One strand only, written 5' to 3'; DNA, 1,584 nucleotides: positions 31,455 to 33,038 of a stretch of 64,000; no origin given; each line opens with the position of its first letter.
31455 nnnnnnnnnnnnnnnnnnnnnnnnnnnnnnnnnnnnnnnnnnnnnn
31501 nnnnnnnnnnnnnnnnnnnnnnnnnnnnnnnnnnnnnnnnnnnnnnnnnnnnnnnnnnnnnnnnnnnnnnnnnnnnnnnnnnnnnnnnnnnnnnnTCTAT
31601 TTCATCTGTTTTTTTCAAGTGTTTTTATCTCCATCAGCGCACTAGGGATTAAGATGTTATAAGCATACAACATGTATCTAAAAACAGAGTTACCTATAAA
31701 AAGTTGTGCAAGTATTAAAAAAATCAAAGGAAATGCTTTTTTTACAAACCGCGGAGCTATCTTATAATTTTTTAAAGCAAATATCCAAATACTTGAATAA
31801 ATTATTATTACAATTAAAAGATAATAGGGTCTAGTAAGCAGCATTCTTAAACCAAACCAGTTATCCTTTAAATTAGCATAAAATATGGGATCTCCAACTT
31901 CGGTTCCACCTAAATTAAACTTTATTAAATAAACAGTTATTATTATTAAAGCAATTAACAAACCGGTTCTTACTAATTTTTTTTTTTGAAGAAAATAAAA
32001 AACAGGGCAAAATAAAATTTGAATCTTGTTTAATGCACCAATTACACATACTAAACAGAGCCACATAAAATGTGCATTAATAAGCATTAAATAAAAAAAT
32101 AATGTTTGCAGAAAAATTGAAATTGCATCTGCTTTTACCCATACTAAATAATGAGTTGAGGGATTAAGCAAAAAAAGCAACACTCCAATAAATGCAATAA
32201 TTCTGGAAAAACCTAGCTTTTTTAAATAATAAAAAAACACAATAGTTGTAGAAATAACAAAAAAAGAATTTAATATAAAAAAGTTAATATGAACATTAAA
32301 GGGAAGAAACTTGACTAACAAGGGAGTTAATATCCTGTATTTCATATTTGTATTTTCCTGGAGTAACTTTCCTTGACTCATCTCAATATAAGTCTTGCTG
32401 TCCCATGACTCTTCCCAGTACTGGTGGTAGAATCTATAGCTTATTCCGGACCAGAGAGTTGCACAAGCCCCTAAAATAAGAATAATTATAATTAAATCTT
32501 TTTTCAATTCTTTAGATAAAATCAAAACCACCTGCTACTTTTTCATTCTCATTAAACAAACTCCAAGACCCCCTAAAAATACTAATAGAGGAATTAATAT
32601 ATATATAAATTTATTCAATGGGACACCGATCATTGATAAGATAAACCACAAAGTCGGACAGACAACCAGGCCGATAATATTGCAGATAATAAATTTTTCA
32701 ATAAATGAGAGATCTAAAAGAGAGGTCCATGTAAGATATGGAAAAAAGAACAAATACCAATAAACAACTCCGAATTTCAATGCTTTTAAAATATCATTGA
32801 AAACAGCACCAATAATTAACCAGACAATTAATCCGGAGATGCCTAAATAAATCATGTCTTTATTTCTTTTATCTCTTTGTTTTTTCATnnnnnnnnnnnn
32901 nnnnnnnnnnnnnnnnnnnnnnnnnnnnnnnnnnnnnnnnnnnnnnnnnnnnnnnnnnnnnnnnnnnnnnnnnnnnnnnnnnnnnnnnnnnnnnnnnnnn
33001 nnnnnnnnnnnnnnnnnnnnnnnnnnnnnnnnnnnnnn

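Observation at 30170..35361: DPPR-synthase-like UbiA prenyltransferase, GtrA-like protein, GT2 and polytopic membrane proteins: a decaprenyl-phospho-arabinose-like lipid-linked donor system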

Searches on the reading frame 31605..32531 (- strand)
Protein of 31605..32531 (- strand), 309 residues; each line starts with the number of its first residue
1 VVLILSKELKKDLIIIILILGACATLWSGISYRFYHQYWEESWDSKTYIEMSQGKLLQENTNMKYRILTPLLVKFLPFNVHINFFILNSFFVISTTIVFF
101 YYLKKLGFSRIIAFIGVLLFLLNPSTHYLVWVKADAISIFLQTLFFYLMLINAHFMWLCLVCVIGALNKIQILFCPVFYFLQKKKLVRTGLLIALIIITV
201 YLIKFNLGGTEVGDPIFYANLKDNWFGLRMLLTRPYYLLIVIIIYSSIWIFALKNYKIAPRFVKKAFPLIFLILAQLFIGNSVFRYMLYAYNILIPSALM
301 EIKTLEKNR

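Call 3: search_protein_families(library=pfam, proteins=[window:31605-32531:-], max_evalue=0.01)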
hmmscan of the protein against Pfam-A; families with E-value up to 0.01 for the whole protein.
window:31605-32531:- (309 aa): 0 families

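Call 4: search_protein_families(library=ncbifam, proteins=[window:31605-32531:-], max_evalue=0.01)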
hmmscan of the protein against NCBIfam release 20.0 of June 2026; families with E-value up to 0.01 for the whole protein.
window:31605-32531:- (309 aa): 0 families

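Call 19: search_protein_families(library=pfam, proteins=[window:31605-32531:-], max_evalue=10)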
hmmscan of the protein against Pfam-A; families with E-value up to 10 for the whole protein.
window:31605-32531:- (309 aa): 0 families

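Call 20: find_homologous_proteins(query=window:31605-32531:-, max_evalue=0.001)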
Query window:31605-32531:- (309 aa): 8 proteins with E <= 0.001 among 3099 candidates.
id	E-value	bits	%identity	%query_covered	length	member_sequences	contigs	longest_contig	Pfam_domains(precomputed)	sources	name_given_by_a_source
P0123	3.8e-193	659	100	99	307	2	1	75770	-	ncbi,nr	ncbi:hypothetical protein JXB41_00280 [Candidatus Woesearchaeota archaeon]|nr:hypothetical protein [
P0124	1.3e-17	82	34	83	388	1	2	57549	-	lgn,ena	-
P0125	1.6e-16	79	33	79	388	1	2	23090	-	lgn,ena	-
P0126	2.5e-16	78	33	79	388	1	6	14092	-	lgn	-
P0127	5.8e-15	74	33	83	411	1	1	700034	-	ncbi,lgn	-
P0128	7.2e-15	73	31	83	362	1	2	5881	-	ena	-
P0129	1.1e-13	69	30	79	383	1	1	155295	-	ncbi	ncbi:MAG: hypothetical protein ACP5C3_02595 [Methanomicrobiales archaeon]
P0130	3.9e-5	41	28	39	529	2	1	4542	-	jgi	jgi:hypothetical protein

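Call 41: predict_structure(alignment_id=A2)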
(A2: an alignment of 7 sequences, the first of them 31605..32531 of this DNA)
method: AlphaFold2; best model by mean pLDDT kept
length: 309 residues; sequences in the alignment: 7
mean_pLDDT: 65.5   pTM: 0.68
mean pLDDT of the five models: 65.5, 62.8, 62.7, 61.7, 59.0
residues with pLDDT >= 90: 5; 70-90: 128; 50-70: 117; < 50: 59
segments of 3 or more residues with pLDDT < 50: 1-7, 60-64, 204-239, 277-280
pLDDT, mean of each block of 10 residues (from residue 1): 47 73 76 66 74 66 63 89 87 89 86 89 79 78 81 69 64 59 60 60 46 32 37 41 50 52 57 51 64 77 69
secondary structure, 60 per line:
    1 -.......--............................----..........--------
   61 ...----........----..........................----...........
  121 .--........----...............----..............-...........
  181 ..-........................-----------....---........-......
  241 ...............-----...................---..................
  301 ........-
elements in order: H2-8 H11-38 H43-52 H68-75 H80-105 H110-121 H124-131 H136-150 H155-168 H170-182 H184-207 H219-222 H226-233 H235-255 H261-279 H283-308

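Call 48: search_solved_structures(query=A2, max_evalue=10)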
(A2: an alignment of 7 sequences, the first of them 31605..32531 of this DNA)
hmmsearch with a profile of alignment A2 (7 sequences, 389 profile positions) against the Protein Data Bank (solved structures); distinct sequences matched with E-value up to 10: 0.

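Call 49: fold_search(model_id=the predicted structure, library=pdb)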
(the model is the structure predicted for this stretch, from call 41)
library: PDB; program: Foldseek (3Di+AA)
matches with E <= 10: 173; with E <= 0.001: 0
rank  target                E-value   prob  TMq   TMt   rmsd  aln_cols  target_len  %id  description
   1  3rce_A                4.6e-02  1.00  0.53  0.27  12.3       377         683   16  Bacterial oligosaccharyltransferase PglB (released 2011-06-15)
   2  9ub7_B                5.3e-02  1.00  0.55  0.45   6.8       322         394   11  Structure of glycosylphosphatidylinositol transamidase,state 1 (released 2026-04-08)
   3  8imx_U                1.0e-01  1.00  0.55  0.43   7.0       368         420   12  Cryo-EM structure of GPI-T with a chimeric GPI-anchored protein (released 2023-08-16)
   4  7wld_U                1.1e-01  1.00  0.54  0.42   8.2       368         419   12  Cryo-EM structure of the human glycosylphosphatidylinositol transamidase complex at 2.53 Angstrom resolution (released 2022-04-27)
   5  9i5k_A                1.1e-01  1.00  0.52  0.35  10.0       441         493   14  Structure of the Chaetomium thermophilum Pmt4 homodimer (C2 symmetry) (released 2025-12-24)
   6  9i5l_A                1.2e-01  1.00  0.44  0.22   8.2       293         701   16  Structure of the Chaetomium thermophilum Pmt4 homodimer (C1 symmetry) (released 2025-12-24)
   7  6gxc_A                1.8e-01  0.99  0.54  0.27  11.5       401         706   14  Bacterial oligosaccharyltransferase PglB in complex with an inhibitory peptide and a reactive lipid-linked oligosaccha (released 2018-11-14)
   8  7oci_F                2.5e-01  0.99  0.52  0.28  13.6       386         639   12  Cryo-EM structure of yeast Ost6p containing oligosaccharyltransferase complex (released 2022-02-16)
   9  8wc7_R                2.8e-01  0.23  0.16  0.18  18.9       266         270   15  Cryo-EM structure of the ZH8667-bound mTAAR1-Gs complex (released 2023-12-27)
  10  8wu1_R                3.1e-01  0.15  0.15  0.16  18.6       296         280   14  Cryo-EM structure of CB1-beta-arrestin1 complex (released 2024-03-20)
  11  9e61_A                3.8e-01  0.90  0.34  0.16   9.5       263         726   12  Cryo-EM structure of Saccharomyces cerevisiae Pmt4 apo form (released 2025-10-15)
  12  9e6i_B                3.8e-01  0.90  0.34  0.16   9.5       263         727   12  Cryo-EM structure of Saccharomyces cerevisiae Pmt4-Ccw5 complex (released 2025-10-15)
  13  9e61_B                3.8e-01  0.90  0.34  0.16   9.5       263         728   12  Cryo-EM structure of Saccharomyces cerevisiae Pmt4 apo form (released 2025-10-15)
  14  6p25_B                4.3e-01  0.99  0.45  0.22   5.1       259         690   13  Structure of S. cerevisiae protein O-mannosyltransferase Pmt1-Pmt2 complex bound to the sugar donor and a peptide acce (released 2019-07-10)
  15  9s6s_A                6.1e-01  0.97  0.50  0.31   8.7       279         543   15  Ternary cryo-EM structure of human ALG9 with Dol25-PP-GlcNAc2Man6, Dol25-P-Man and Fab (released 2026-03-18)
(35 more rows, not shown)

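Call 52: find_encoding_contigs(protein=P0127, flank=8000, max_places=1)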
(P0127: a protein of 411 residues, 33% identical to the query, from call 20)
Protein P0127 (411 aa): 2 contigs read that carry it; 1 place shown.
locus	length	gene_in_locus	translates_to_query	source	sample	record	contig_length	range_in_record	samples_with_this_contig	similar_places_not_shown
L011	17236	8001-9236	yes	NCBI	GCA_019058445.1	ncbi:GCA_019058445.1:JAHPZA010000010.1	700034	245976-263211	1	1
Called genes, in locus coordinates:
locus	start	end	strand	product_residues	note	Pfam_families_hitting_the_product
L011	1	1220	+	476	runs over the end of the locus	PF04055:Radical_SAM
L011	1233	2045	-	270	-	PF05175:MTS (weak), PF06325:PrmA, PF13489:Methyltransf_23, PF08003:Methyltransf_9 (weak), PF13847:Methyltransf_31, PF08241:Methyltransf_11, PF08242:Methyltransf_12, PF13649:Methyltransf_25 (weak)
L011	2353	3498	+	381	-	PF13439:Glyco_transf_4, PF00534:Glycos_transf_1, PF13692:Glyco_trans_1_4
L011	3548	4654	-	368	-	PF00534:Glycos_transf_1, PF13692:Glyco_trans_1_4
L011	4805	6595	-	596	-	PF13522:GATase_6, PF13537:GATase_7, PF00733:Asn_synthase, PF24167:DUF7411 (faint)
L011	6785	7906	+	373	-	PF00534:Glycos_transf_1, PF13692:Glyco_trans_1_4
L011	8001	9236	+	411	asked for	-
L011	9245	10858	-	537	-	-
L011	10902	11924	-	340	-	PF00535:Glycos_transf_2, PF13641:Glyco_tranf_2_3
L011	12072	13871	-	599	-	PF12250:AftA_N (weak)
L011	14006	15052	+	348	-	PF01757:Acyl_transf_3, PF07786:HGSNAT_cat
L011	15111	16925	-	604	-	PF12250:AftA_N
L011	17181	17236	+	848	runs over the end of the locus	-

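Call 53: find_encoding_contigs(protein=P0129, flank=8000, max_places=1)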
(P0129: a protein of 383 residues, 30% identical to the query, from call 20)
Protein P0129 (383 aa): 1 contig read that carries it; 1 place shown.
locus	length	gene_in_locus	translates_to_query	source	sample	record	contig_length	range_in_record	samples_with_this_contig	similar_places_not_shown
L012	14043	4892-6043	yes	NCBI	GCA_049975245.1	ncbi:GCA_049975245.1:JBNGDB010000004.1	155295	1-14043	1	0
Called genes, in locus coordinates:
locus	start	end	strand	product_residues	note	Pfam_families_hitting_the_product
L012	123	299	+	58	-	PF04021:Class_IIIsignal (weak)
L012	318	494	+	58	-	PF04021:Class_IIIsignal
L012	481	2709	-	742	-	PF02516:STT3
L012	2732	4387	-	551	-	PF13231:PMT_2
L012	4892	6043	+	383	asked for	-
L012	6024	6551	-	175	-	PF01931:NTPase_I-T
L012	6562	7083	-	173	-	PF01467:CTP_transf_like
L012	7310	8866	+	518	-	PF19864:Radical_SAM_N2, PF04055:Radical_SAM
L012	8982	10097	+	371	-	PF00155:Aminotran_1_2, PF00266:Aminotran_5 (weak), PF01053:Cys_Met_Meta_PP (weak), PF01212:Beta_elim_lyase (faint), PF01041:DegT_DnrJ_EryC1, PF00202:Aminotran_3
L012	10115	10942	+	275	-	PF00037:Fer4 (faint)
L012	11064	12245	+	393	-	PF00155:Aminotran_1_2, PF12897:Asp_aminotransf (weak)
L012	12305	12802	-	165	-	PF20589:DUF6790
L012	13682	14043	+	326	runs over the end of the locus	PF01384:PHO4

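Call 68: find_encoding_contigs(protein=P0124, flank=8000, max_places=1)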
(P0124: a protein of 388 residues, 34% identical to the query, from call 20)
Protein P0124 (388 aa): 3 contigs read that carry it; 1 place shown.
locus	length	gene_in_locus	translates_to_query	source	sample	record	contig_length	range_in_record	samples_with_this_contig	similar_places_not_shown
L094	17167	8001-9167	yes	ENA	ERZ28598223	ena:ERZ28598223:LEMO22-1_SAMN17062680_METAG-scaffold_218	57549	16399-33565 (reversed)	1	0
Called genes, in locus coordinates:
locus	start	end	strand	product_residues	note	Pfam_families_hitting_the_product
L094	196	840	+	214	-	PF14602:Hexapep_2 (faint), PF25087:GMPPB_C (faint), PF00132:Hexapep (weak), PF25084:LbH_EIF2B (weak), PF00132:Hexapep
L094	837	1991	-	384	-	PF02350:Epimerase_2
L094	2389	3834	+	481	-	PF01943:Polysacc_synt, PF13440:Polysacc_synt_3, PF03023:MurJ, PF01554:MatE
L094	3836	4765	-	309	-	PF00535:Glycos_transf_2, PF10111:Glyco_tranf_2_2, PF13641:Glyco_tranf_2_3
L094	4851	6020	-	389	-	PF13477:Glyco_trans_4_2, PF13439:Glyco_transf_4, PF13579:Glyco_trans_4_4, PF20706:GT4-conflict, PF00534:Glycos_transf_1, PF13692:Glyco_trans_1_4, PF13524:Glyco_trans_1_2 (weak)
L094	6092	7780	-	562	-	PF13231:PMT_2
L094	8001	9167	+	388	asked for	-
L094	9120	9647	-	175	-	PF01931:NTPase_I-T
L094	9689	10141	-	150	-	PF01467:CTP_transf_like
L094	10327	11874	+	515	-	PF19864:Radical_SAM_N2, PF04055:Radical_SAM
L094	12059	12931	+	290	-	PF24827:AstE_AspA_cat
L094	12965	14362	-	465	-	PF00324:AA_permease, PF13520:AA_permease_2, PF13906:AA_permease_C (weak)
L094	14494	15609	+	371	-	PF00155:Aminotran_1_2, PF00266:Aminotran_5 (weak), PF01041:DegT_DnrJ_EryC1, PF01053:Cys_Met_Meta_PP, PF00202:Aminotran_3 (weak)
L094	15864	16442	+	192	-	PF13560:HTH_31 (weak), PF01381:HTH_3, PF12844:HTH_19 (weak), PF13443:HTH_26 (weak), PF07883:Cupin_2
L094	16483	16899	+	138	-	PF13279:4HBT_2, PF03061:4HBT (weak)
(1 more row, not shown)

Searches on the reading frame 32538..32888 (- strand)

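Call 3: search_protein_families(library=pfam, proteins=[window:32538-32888:-], max_evalue=0.01)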
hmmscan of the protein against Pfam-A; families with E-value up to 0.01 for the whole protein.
window:32538-32888:- (117 aa): 0 families

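Call 4: search_protein_families(library=ncbifam, proteins=[window:32538-32888:-], max_evalue=0.01)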
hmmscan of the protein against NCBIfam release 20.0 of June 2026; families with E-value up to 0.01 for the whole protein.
window:32538-32888:- (117 aa): 0 families

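Call 19: search_protein_families(library=pfam, proteins=[window:32538-32888:-], max_evalue=10)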
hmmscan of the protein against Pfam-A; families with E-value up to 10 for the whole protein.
window:32538-32888:- (117 aa): 2 families
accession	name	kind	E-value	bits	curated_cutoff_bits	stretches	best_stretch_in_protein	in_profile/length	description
PF09843.14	DUF2070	-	1.8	7.2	30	1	15-107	79-167/561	Predicted membrane protein (DUF2070)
PF19529.4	DUF6057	-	5.9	6.1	29.8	1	21-112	79-168/569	Family of unknown function (DUF6057)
